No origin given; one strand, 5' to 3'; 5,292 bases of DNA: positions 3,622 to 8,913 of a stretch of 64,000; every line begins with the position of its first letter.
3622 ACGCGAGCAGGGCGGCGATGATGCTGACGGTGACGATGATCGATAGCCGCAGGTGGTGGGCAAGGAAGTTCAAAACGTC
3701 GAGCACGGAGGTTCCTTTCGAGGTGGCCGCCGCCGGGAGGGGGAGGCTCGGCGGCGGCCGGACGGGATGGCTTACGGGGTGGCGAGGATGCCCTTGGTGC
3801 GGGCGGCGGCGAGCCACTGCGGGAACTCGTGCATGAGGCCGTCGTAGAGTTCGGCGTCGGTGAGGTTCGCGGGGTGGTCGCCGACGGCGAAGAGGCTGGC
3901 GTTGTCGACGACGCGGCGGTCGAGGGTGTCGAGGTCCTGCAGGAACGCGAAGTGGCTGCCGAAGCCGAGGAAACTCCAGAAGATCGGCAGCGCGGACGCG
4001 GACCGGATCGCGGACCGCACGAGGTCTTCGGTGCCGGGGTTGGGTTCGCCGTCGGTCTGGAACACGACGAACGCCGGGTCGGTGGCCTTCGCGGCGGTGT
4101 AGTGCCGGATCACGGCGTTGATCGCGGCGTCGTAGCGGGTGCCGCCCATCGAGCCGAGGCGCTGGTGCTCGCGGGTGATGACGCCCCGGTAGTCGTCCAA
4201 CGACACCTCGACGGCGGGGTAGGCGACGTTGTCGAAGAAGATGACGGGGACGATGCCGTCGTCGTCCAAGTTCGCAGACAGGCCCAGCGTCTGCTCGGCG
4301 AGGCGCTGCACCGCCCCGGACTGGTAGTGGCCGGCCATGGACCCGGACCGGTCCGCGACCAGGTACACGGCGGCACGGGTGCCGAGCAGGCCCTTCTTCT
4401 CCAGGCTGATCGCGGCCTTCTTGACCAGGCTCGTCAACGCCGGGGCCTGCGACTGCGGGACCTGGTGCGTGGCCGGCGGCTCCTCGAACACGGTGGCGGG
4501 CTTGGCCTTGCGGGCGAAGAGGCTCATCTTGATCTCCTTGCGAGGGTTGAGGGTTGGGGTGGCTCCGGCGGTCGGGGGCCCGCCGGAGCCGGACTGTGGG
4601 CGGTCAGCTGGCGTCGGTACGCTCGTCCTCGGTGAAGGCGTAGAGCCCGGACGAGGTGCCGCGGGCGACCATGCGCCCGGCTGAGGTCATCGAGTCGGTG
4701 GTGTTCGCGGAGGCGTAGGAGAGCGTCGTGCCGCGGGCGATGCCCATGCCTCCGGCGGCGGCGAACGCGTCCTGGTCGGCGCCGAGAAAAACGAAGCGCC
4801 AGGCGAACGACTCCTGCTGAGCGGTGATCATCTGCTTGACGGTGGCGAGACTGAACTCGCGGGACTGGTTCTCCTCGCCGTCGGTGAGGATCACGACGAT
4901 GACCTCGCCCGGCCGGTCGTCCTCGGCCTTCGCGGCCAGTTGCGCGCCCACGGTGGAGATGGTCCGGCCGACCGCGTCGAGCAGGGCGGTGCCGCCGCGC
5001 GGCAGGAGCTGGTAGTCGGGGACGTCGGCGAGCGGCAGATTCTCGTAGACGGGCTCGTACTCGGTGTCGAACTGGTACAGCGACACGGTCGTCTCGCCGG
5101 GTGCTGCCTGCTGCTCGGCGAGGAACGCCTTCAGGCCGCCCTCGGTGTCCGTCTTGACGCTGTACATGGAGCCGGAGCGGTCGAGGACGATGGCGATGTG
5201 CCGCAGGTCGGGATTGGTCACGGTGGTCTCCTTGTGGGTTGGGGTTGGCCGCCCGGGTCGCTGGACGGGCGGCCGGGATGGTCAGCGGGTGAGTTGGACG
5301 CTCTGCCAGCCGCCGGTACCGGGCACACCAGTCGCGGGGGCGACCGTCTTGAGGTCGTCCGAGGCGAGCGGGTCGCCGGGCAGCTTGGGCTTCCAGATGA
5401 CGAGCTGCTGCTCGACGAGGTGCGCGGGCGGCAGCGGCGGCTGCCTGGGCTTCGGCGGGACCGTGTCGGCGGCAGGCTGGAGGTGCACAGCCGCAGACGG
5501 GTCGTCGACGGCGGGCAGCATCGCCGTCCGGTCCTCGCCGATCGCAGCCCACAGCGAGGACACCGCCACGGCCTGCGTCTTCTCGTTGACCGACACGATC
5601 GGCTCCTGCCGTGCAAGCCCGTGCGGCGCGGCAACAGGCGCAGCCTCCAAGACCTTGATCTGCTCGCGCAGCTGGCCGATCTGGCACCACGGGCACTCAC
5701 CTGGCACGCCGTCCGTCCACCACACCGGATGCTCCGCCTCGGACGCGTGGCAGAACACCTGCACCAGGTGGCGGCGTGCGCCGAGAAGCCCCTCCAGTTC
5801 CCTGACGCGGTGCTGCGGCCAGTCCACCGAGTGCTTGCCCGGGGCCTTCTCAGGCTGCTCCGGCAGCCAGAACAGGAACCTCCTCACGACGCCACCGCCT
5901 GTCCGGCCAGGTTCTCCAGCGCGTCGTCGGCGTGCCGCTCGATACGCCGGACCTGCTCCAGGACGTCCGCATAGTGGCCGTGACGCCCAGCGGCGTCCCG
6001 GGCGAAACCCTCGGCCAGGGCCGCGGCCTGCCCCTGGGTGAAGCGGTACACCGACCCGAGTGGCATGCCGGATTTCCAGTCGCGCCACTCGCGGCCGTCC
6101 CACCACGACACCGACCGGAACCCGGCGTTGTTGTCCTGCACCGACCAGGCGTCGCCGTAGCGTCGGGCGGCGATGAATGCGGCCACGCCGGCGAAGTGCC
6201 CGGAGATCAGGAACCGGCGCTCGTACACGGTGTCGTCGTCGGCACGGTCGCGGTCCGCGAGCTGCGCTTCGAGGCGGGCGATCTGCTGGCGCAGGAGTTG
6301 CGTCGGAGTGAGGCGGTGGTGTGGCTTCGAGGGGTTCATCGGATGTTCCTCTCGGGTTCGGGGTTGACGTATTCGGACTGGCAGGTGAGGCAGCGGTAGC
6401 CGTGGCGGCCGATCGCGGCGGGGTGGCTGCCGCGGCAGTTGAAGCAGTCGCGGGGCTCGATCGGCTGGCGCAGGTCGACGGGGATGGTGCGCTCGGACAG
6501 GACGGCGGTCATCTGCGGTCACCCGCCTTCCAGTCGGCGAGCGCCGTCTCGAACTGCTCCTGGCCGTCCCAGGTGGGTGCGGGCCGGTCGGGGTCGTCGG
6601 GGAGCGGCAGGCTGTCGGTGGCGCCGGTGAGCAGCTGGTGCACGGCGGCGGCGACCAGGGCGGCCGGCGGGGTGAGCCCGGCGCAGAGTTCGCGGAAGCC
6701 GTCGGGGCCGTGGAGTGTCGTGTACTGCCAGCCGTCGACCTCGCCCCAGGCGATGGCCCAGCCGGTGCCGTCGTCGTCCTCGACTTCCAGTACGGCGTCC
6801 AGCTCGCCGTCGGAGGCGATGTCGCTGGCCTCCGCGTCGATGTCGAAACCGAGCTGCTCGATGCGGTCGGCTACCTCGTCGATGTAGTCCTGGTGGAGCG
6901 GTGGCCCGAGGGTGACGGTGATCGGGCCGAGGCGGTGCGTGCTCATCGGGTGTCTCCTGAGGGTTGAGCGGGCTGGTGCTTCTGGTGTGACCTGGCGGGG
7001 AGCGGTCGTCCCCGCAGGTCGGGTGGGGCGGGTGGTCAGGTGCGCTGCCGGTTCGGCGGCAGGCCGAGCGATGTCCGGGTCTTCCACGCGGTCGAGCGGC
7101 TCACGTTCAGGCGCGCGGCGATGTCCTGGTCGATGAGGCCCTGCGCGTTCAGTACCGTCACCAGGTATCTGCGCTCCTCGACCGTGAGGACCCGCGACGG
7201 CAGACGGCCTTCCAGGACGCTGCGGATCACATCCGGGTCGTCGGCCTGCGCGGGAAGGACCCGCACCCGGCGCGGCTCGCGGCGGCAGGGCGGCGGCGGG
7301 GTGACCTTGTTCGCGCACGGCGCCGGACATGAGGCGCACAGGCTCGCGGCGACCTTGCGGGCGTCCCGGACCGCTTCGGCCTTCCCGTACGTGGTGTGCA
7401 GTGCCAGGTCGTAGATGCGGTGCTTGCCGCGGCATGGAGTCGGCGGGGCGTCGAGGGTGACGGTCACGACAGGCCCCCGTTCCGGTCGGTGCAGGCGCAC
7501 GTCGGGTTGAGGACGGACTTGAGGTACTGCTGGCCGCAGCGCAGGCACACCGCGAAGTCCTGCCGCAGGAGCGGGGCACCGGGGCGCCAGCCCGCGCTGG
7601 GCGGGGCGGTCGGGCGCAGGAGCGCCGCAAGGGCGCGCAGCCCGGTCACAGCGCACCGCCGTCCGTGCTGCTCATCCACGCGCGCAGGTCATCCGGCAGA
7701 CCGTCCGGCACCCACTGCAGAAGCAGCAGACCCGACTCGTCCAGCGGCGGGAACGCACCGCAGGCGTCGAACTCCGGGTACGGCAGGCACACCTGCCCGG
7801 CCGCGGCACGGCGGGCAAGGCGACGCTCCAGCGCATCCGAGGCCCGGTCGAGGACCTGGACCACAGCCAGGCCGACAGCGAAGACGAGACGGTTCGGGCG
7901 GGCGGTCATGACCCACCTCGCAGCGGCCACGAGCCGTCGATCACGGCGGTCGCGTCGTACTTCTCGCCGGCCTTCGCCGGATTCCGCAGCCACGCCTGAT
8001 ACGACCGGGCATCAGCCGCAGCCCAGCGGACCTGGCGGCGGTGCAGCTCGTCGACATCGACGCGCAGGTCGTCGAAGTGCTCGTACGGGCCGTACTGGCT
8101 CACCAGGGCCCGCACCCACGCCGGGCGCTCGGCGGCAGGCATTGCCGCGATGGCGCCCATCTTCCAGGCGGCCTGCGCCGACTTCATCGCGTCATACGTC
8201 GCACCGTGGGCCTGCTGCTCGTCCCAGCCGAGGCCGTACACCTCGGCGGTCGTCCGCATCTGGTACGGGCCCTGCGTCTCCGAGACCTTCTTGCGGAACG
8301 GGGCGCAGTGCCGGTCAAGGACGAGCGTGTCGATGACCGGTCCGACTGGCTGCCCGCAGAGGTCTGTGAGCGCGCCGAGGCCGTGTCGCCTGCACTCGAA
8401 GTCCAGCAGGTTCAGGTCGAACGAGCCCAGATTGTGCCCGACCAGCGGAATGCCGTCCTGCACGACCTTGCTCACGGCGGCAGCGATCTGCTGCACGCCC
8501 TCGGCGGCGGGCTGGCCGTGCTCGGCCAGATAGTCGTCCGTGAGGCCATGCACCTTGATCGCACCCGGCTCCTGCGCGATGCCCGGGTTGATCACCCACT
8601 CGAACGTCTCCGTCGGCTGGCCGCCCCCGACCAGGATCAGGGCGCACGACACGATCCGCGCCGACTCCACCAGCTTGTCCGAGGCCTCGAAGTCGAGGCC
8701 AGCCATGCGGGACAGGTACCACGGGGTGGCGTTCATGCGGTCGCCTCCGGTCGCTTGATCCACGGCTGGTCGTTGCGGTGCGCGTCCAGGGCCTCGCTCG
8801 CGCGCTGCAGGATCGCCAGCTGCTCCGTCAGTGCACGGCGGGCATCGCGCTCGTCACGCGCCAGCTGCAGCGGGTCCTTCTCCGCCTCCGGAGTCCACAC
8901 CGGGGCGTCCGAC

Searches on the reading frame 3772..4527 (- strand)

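Call 42: search_protein_families(library=pfam, proteins=[window:3772-4527:-], max_evalue=0.001)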
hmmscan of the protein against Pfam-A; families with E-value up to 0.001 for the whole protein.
window:3772-4527:- (251 aa): 3 families
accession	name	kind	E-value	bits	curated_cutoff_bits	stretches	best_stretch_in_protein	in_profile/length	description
PF10138.15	vWA-TerF-like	-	1.5e-56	192.2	29.4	1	51-248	1-200/200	vWA found in TerF C terminus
PF13519.12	VWA_2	-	5.2e-08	33.9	27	1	54-161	1-107/107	von Willebrand factor type A domain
PF00092.34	VWA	-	0.00013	22.7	23.8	1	54-188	2-138/174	von Willebrand factor type A domain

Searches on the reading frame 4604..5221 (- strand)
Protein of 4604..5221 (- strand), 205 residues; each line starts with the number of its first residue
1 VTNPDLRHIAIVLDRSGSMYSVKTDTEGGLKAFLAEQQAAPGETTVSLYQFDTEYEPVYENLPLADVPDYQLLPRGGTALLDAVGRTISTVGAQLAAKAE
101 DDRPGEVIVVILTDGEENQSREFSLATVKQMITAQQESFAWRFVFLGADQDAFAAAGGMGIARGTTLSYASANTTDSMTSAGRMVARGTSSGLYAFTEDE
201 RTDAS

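Call 42: search_protein_families(library=pfam, proteins=[window:4604-5221:-], max_evalue=0.001)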
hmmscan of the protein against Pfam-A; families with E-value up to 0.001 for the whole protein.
window:4604-5221:- (205 aa): 3 families
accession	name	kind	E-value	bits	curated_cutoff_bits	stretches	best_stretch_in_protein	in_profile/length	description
PF10138.15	vWA-TerF-like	-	0.00015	22.4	29.4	1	9-150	4-145/200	vWA found in TerF C terminus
PF00092.34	VWA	-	0.00032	21.4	23.8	0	9-134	2-126/174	von Willebrand factor type A domain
PF13519.12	VWA_2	-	0.00071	20.6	27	0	10-116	2-107/107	von Willebrand factor type A domain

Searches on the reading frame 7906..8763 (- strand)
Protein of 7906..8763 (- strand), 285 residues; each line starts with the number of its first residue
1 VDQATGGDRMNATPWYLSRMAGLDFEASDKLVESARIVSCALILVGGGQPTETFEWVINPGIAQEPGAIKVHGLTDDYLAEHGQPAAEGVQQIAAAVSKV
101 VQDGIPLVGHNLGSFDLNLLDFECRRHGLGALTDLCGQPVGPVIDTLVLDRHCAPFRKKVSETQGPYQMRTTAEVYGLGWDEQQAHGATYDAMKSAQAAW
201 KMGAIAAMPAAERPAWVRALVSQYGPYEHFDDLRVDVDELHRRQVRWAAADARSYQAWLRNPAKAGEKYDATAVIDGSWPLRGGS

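Call 42: search_protein_families(library=pfam, proteins=[window:7906-8763:-], max_evalue=0.001)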
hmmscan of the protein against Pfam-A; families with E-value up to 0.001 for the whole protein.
window:7906-8763:- (285 aa): 1 family
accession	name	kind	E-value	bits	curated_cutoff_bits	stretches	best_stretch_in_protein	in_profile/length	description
PF00929.31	RNase_T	-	1.7e-10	42.2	24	1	23-197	3-162/164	Exonuclease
